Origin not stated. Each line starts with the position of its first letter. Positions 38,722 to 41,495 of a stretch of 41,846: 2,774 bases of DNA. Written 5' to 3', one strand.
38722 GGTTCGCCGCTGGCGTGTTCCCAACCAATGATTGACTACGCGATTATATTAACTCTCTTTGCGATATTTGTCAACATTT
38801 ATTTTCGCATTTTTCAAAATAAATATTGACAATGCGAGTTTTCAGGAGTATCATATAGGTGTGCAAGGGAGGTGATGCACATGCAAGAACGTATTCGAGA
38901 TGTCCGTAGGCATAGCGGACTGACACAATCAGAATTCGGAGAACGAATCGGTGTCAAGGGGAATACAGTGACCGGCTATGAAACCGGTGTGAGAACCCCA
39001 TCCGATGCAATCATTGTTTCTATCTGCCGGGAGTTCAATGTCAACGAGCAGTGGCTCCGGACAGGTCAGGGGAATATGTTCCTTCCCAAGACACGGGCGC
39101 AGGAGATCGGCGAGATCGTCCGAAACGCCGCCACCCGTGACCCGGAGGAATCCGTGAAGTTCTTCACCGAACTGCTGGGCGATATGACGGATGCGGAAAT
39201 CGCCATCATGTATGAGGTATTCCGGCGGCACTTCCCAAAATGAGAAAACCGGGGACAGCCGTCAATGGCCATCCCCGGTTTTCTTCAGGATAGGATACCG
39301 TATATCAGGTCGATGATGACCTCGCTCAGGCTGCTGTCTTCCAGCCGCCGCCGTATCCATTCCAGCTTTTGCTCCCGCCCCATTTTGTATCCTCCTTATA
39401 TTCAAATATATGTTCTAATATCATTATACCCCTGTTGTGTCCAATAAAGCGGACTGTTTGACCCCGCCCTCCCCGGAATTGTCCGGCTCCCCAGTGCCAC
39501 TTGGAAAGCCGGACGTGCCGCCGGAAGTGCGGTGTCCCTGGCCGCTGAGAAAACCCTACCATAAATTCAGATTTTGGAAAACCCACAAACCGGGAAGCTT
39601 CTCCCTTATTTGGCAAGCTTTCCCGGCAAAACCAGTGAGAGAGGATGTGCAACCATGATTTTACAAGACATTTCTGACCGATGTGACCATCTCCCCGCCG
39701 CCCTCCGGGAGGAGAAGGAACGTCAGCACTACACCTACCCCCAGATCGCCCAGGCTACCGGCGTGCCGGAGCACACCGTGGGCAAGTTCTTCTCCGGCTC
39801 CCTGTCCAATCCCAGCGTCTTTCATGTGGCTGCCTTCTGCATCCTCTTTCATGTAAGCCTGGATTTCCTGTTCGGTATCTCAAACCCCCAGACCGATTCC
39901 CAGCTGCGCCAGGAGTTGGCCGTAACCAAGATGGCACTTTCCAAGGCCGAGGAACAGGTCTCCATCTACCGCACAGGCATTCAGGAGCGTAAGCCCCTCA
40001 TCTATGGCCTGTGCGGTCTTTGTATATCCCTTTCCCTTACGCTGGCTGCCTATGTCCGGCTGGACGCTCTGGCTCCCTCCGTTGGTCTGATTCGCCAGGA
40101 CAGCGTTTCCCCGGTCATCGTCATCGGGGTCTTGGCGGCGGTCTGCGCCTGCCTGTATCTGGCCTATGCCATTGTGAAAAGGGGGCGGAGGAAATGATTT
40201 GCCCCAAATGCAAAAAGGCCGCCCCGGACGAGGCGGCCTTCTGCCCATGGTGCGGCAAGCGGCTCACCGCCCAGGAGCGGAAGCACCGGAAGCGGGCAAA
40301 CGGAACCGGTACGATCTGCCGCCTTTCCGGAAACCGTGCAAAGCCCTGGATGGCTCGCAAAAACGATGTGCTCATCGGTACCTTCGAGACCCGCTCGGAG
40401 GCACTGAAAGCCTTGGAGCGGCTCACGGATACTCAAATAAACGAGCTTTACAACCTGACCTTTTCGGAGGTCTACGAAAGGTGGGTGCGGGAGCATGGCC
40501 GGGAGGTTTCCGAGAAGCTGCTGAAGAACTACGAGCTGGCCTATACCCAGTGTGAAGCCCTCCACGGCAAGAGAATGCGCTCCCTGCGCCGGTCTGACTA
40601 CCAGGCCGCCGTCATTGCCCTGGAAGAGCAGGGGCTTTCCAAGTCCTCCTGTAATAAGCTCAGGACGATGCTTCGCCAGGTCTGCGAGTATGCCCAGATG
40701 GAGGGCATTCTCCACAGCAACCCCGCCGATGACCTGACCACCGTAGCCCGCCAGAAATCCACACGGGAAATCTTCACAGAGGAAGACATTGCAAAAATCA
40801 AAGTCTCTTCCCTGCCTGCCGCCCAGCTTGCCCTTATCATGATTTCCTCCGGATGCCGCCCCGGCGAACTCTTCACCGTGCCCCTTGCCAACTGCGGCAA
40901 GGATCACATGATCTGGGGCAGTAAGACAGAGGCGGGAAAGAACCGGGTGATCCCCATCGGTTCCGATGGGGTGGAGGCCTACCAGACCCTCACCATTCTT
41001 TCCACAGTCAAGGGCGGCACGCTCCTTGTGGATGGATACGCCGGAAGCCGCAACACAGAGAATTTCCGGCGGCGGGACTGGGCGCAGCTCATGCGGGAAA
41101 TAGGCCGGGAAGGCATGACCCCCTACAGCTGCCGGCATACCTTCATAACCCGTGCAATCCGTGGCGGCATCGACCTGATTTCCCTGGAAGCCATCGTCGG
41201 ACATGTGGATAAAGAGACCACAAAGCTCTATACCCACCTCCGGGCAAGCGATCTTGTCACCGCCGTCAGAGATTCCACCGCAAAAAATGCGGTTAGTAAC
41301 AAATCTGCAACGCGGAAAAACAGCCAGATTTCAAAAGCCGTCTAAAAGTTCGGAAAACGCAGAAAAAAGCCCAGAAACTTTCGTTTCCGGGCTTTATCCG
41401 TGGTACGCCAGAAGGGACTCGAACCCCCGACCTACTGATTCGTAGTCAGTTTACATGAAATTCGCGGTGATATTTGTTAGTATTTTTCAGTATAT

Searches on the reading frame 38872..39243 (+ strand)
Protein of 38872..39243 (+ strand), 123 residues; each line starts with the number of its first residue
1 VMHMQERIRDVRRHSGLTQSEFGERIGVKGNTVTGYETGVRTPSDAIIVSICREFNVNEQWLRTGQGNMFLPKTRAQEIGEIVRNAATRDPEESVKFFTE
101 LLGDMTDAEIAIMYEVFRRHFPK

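Call 18: search_protein_families(library=pfam, proteins=[window:38872-39243:+], max_evalue=0.01)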
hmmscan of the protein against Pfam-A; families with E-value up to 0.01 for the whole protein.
window:38872-39243:+ (123 aa): 5 families
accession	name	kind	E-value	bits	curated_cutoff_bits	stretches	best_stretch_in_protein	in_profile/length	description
PF01381.28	HTH_3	-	6.2e-12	45.8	23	1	8-62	1-55/55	Helix-turn-helix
PF12844.13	HTH_19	-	3.3e-09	37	30.2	1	6-66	2-62/64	Helix-turn-helix domain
PF13560.12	HTH_31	-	4.2e-09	37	27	1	7-55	5-54/64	Helix-turn-helix domain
PF22495.2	HTH_92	-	0.0031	17.2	27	1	9-44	1-36/45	RsaL-like HTH domain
PF13443.12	HTH_26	-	0.0077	16.9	22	0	7-58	1-53/63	Cro/C1-type HTH DNA-binding domain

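Call 19: search_protein_families(library=phrogs, proteins=[window:38872-39243:+], max_evalue=0.01)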
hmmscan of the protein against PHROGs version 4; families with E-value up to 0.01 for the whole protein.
window:38872-39243:+ (123 aa): 22 families
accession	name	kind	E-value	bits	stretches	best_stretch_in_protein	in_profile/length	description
phrog_8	-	transcription regulation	1.8e-19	71.4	1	2-100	160-247/346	transcriptional regulator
phrog_4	-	transcription regulation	1.3e-15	58.3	1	1-97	134-216/400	transcriptional repressor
phrog_2967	-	transcription regulation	1.4e-11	45.3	1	3-88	10-92/225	transcriptional regulator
phrog_2328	-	transcription regulation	3.4e-11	44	1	4-69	16-81/128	transcriptional repressor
phrog_3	-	transcription regulation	5.1e-10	40.7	1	1-95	86-179/430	transcriptional repressor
phrog_147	-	transcription regulation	6.9e-09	37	1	1-66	2-70/100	transcriptional regulator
phrog_2439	-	transcription regulation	1.2e-08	35.3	1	2-72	6-75/367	transcriptional regulator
phrog_3037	-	transcription regulation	1.5e-08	35.7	1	2-119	25-125/189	transcriptional repressor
phrog_5823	-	transcription regulation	1.5e-08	35.2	1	2-65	5-69/404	transcriptional regulator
phrog_2104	-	unknown function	2e-08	35.4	1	5-46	41-82/103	-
phrog_1373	-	transcription regulation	3.2e-08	34.7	1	4-58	64-118/166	transcriptional regulator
phrog_7241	-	transcription regulation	6.9e-06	27.1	1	6-62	64-120/122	transcriptional regulator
phrog_9710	-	unknown function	3.5e-05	24.8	1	47-77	60-90/95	-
phrog_6831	-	transcription regulation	0.00015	22.7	1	1-41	1-43/68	transcriptional regulator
phrog_4779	-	transcription regulation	0.00024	22.6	1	2-40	1-39/98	transcriptional regulator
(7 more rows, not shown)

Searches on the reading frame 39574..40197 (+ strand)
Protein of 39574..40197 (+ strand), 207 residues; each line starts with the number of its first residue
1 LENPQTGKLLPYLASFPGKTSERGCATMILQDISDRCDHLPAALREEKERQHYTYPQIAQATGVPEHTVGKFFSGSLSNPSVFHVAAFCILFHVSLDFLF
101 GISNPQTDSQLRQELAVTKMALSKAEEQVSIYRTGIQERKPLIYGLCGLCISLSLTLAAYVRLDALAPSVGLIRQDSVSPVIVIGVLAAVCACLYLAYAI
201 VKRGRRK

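Call 54: search_protein_families(library=phrogs, proteins=[window:39574-40197:+], max_evalue=0.001)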
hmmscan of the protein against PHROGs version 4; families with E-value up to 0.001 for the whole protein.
window:39574-40197:+ (207 aa): 2 families
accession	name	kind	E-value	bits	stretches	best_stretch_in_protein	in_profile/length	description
phrog_6223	-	transcription regulation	1.9e-05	25.6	1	49-81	14-46/73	transcriptional repressor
phrog_8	-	transcription regulation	0.00026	21.5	1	48-123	85-150/346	transcriptional regulator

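Call 64: search_protein_families(library=pfam, proteins=[window:39574-40197:+], max_evalue=0.01)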
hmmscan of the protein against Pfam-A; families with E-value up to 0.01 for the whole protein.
window:39574-40197:+ (207 aa): 2 families
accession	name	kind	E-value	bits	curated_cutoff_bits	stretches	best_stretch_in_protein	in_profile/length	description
PF13560.12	HTH_31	-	0.00064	20.4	27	1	42-95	4-57/64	Helix-turn-helix domain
PF01381.28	HTH_3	-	0.0019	18.6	23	1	44-99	1-55/55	Helix-turn-helix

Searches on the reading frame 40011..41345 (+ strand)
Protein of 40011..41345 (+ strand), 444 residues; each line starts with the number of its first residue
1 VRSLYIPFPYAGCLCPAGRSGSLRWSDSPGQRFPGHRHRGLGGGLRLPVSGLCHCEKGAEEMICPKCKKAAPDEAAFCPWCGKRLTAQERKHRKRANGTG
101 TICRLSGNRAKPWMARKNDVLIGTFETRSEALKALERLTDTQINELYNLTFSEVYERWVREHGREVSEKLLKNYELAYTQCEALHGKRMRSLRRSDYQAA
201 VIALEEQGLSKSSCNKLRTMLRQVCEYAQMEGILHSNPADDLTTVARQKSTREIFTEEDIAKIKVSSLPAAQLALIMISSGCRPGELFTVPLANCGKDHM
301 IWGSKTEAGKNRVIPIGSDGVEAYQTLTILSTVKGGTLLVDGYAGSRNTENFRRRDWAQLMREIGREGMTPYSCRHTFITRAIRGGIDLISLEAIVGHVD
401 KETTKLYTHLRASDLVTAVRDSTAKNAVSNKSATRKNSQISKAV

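Call 18: search_protein_families(library=pfam, proteins=[window:40011-41345:+], max_evalue=0.01)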
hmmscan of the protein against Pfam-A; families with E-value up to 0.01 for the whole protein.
window:40011-41345:+ (444 aa): 8 families
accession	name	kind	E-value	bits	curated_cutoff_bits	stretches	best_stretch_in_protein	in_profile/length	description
PF00589.27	Phage_integrase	-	1.8e-14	54.3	27.1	1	264-412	18-170/172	Phage integrase family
PF24460.1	DUF7575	-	1.7e-05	24.5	28.5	1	60-85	2-27/28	Domain of unknown function (DUF7575)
PF12773.13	DZR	-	0.00012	22.6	27.3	1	64-86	1-23/45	Double zinc ribbon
PF13240.11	Zn_Ribbon_1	-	0.0013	18.9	25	1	64-85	2-23/23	zinc-ribbon domain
PF13248.11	Zn_ribbon_3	-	0.0016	18.3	27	1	61-85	2-26/26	zinc-ribbon domain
PF22022.2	Phage_int_M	-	0.003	18.2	27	1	151-243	1-94/96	Phage integrase central domain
PF14659.12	Phage_int_SAM_3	-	0.0054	17.4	22.6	0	150-200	1-53/58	Phage integrase, N-terminal SAM-like domain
PF18912.6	DZR_2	-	0.0057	16.9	27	0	52-88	12-49/56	Double zinc ribbon domain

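Call 19: search_protein_families(library=phrogs, proteins=[window:40011-41345:+], max_evalue=0.01)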
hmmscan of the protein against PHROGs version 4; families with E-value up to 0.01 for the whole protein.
window:40011-41345:+ (444 aa): 10 families
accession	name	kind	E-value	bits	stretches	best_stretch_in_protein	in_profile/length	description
phrog_1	-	integration and excision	1.5e-47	164.2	1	101-420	112-445/611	integrase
phrog_216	-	integration and excision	2.9e-19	70.3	1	215-424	16-238/301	integrase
phrog_7685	-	integration and excision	6.8e-07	30.1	1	354-411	168-224/240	integrase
phrog_6586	-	unknown function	0.00056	20.8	1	62-109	4-50/129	-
phrog_7269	-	integration and excision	0.00092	20.1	1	363-420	23-79/89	integrase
phrog_23271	-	unknown function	0.0011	19.8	1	369-412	9-52/67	-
phrog_10714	-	unknown function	0.0014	19.9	1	58-91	70-105/109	-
phrog_4030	-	unknown function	0.0047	18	0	76-90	68-82/85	-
phrog_2546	-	unknown function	0.0064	17.7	0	62-146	1-79/180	-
phrog_16564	-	unknown function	0.0077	17.1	0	57-98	90-132/154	-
